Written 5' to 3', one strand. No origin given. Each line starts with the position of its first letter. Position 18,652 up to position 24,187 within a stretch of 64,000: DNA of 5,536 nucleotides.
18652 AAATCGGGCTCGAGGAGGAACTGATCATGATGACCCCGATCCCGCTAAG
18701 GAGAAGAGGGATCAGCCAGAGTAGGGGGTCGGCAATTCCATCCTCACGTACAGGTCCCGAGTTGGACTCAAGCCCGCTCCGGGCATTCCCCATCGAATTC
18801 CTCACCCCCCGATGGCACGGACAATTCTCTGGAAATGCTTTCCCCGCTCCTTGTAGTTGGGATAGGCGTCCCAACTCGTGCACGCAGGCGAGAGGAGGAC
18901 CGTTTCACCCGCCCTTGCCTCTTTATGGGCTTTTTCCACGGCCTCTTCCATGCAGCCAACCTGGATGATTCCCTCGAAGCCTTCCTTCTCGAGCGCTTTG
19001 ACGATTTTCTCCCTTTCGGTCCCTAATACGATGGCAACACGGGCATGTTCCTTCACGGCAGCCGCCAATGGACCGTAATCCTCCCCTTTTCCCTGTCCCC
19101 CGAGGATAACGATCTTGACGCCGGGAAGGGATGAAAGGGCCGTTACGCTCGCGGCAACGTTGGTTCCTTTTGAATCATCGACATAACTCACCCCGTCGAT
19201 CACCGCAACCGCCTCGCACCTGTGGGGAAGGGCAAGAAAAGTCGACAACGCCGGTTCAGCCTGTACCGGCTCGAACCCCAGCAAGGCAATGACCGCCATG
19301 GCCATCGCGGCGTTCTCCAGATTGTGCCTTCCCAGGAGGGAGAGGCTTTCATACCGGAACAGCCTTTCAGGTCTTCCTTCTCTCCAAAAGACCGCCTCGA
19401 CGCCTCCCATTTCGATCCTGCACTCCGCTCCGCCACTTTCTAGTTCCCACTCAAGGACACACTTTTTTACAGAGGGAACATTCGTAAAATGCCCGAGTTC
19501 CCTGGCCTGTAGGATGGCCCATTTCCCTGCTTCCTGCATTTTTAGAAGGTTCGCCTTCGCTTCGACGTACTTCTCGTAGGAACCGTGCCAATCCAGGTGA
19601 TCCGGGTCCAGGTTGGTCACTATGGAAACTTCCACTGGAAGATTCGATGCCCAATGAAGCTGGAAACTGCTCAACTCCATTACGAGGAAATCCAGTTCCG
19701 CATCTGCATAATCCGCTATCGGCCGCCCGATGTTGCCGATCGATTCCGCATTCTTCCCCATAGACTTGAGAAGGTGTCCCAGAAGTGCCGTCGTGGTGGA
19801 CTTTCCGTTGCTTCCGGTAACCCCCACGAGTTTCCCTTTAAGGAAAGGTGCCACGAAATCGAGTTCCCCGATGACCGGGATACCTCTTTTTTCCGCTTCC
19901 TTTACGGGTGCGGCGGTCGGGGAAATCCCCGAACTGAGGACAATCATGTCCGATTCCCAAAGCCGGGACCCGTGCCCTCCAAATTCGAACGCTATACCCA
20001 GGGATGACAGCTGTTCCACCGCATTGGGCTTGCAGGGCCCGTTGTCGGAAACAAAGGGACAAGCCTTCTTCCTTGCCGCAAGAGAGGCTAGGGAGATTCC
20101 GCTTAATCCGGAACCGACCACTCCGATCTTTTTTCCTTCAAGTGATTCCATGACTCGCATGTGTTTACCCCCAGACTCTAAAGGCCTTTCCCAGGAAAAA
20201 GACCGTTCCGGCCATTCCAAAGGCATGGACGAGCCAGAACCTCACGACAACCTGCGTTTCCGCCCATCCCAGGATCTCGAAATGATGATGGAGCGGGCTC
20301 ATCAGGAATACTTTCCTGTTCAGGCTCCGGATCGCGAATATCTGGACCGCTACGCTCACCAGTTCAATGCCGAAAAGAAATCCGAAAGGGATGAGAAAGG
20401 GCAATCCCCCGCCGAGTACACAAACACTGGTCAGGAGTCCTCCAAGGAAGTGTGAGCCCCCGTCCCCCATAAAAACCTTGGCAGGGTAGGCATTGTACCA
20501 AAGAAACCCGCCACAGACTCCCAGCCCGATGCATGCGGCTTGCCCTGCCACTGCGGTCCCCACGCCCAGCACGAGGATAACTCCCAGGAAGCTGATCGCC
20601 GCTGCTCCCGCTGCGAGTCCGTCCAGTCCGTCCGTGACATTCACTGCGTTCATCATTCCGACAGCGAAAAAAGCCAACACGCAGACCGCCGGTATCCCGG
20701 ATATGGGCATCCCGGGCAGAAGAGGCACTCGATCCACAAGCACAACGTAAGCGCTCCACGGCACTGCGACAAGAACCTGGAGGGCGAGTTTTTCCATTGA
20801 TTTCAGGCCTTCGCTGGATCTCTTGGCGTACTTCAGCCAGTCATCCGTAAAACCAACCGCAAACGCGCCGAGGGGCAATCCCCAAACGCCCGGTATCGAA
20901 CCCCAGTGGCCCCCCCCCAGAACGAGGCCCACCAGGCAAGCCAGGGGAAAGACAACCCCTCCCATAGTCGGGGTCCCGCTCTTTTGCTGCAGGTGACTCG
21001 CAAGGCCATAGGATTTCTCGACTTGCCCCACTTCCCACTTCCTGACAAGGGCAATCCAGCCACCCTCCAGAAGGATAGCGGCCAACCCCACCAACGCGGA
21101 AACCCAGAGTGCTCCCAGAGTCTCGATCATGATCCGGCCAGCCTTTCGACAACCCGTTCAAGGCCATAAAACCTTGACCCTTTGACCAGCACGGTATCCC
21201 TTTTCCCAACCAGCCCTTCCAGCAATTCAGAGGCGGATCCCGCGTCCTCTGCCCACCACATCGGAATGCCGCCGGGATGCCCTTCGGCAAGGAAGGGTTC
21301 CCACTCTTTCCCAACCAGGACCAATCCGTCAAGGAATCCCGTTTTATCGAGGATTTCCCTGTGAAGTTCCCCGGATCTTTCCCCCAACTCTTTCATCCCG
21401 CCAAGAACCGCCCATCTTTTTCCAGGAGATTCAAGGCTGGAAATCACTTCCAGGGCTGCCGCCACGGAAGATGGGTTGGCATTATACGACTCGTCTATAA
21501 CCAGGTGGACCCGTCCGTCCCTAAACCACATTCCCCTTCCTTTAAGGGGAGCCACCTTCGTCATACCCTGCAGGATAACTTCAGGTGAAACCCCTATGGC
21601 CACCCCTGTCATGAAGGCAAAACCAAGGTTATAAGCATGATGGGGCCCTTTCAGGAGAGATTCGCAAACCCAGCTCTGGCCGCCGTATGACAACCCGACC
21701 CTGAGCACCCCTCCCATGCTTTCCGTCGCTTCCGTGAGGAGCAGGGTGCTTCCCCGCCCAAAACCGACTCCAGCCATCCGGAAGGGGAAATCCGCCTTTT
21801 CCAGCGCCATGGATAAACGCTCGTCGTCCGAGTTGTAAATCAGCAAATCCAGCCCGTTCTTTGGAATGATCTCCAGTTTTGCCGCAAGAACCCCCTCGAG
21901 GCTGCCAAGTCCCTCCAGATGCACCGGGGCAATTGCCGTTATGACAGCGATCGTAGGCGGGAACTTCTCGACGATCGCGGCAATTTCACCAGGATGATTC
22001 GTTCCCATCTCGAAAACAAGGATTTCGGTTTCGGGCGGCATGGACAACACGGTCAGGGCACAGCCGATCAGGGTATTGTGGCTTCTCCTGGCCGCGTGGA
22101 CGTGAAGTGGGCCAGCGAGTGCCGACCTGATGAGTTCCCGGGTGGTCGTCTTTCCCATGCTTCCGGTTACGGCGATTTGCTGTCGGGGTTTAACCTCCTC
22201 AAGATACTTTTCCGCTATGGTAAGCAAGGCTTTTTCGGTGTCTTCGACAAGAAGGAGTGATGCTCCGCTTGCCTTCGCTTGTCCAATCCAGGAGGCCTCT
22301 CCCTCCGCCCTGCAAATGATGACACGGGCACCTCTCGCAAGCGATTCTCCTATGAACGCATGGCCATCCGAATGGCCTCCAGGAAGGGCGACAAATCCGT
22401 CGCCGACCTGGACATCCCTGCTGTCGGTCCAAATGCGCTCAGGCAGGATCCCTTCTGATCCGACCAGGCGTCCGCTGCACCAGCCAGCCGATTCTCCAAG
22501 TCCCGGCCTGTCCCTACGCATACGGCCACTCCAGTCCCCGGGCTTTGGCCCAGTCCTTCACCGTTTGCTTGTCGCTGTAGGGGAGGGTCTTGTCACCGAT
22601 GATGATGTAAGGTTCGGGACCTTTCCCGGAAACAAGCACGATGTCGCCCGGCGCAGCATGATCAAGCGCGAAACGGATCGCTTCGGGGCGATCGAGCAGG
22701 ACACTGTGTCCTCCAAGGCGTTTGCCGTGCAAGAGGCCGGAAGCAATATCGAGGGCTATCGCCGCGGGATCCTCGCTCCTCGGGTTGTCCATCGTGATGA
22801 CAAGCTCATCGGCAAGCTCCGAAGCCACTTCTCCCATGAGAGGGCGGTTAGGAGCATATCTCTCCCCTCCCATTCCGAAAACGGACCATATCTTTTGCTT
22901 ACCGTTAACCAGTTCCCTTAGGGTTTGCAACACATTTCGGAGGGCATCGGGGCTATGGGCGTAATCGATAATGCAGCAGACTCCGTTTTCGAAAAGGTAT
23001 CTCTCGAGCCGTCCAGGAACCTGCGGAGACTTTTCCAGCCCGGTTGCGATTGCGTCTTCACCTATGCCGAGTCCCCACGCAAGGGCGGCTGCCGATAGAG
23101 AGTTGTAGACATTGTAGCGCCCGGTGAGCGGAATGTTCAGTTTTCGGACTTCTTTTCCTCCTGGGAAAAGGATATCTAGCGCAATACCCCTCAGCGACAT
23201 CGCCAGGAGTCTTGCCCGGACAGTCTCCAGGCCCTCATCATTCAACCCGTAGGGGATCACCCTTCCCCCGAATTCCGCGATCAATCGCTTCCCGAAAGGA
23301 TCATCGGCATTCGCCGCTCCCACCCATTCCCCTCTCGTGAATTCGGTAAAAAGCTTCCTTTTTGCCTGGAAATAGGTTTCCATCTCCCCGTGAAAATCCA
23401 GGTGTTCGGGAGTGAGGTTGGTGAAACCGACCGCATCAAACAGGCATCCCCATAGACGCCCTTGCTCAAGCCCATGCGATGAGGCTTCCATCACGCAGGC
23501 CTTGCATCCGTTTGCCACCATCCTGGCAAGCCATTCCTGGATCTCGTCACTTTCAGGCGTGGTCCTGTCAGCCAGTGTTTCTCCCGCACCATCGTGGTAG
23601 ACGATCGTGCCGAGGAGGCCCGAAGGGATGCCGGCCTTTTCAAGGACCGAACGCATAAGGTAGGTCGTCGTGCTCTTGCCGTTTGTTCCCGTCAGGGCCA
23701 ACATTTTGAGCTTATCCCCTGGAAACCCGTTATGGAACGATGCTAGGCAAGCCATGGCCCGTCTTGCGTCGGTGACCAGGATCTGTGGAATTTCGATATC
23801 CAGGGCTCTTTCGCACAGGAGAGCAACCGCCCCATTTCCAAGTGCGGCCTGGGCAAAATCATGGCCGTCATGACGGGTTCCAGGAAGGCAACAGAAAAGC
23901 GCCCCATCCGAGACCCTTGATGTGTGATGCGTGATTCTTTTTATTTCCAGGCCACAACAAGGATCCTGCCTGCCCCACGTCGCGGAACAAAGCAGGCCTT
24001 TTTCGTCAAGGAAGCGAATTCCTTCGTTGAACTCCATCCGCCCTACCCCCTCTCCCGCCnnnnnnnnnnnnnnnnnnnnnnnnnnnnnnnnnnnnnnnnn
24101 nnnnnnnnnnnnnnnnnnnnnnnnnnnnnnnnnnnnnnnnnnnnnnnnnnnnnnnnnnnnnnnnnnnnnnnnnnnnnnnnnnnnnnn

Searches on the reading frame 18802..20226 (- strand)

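Call 23: search_protein_families(library=pfam, proteins=[window:18802-20226:-], max_evalue=0.0001)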
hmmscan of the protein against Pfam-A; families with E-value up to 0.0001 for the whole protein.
window:18802-20226:- (474 aa): 4 families
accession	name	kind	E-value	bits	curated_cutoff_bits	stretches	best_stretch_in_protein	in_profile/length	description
PF08245.18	Mur_ligase_M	-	2.6e-27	96.5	24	1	136-312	1-199/200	Mur ligase middle domain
PF02875.26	Mur_ligase_C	-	1.5e-13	52.1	28.4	1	335-449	1-127/127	Mur ligase, glutamate ligase domain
PF21377.3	MurD_N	-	4.4e-10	39.9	24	1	33-104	1-73/76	MurD N-terminal domain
PF21799.2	MurD-like_N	-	8.7e-09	36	27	1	32-120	1-88/88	Mur ligase MurD-like, N-terminal domain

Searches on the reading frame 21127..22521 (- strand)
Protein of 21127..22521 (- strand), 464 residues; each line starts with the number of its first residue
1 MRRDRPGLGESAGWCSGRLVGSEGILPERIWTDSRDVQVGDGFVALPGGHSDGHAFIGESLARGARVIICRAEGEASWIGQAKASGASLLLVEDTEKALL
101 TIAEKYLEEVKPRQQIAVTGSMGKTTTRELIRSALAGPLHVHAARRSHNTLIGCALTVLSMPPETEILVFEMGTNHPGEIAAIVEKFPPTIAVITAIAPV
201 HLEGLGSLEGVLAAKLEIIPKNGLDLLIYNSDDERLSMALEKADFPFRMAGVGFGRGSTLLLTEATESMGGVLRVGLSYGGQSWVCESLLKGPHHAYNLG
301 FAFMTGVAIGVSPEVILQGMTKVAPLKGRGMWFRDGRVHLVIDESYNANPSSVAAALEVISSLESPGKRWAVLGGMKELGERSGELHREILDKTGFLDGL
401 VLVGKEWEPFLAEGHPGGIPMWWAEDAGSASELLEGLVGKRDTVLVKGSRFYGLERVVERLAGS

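Call 24: search_protein_families(library=pfam, proteins=[window:21127-22521:-], max_evalue=0.0001)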
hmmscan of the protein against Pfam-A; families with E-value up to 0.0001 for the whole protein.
window:21127-22521:- (464 aa): 3 families
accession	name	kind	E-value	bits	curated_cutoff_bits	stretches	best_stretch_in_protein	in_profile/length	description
PF08245.18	Mur_ligase_M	-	4.5e-27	95.8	24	1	118-304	1-198/200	Mur ligase middle domain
PF02875.26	Mur_ligase_C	-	2.8e-16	60.9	28.4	1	341-450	14-127/127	Mur ligase, glutamate ligase domain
PF01225.30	Mur_ligase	-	3.5e-05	24.5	21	1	31-88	6-76/95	Mur ligase family, catalytic domain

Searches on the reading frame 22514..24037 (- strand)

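Call 24: search_protein_families(library=pfam, proteins=[window:22514-24037:-], max_evalue=0.0001)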
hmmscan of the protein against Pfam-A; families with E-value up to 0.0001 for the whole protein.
window:22514-24037:- (507 aa): 3 families
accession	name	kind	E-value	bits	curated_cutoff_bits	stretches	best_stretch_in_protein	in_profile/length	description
PF08245.18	Mur_ligase_M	-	9e-47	160.1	24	1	116-320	2-200/200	Mur ligase middle domain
PF02875.26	Mur_ligase_C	-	2.4e-30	106.4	28.4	1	342-473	1-127/127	Mur ligase, glutamate ligase domain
PF01225.30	Mur_ligase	-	1.2e-08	35.6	21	1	31-87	1-59/95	Mur ligase family, catalytic domain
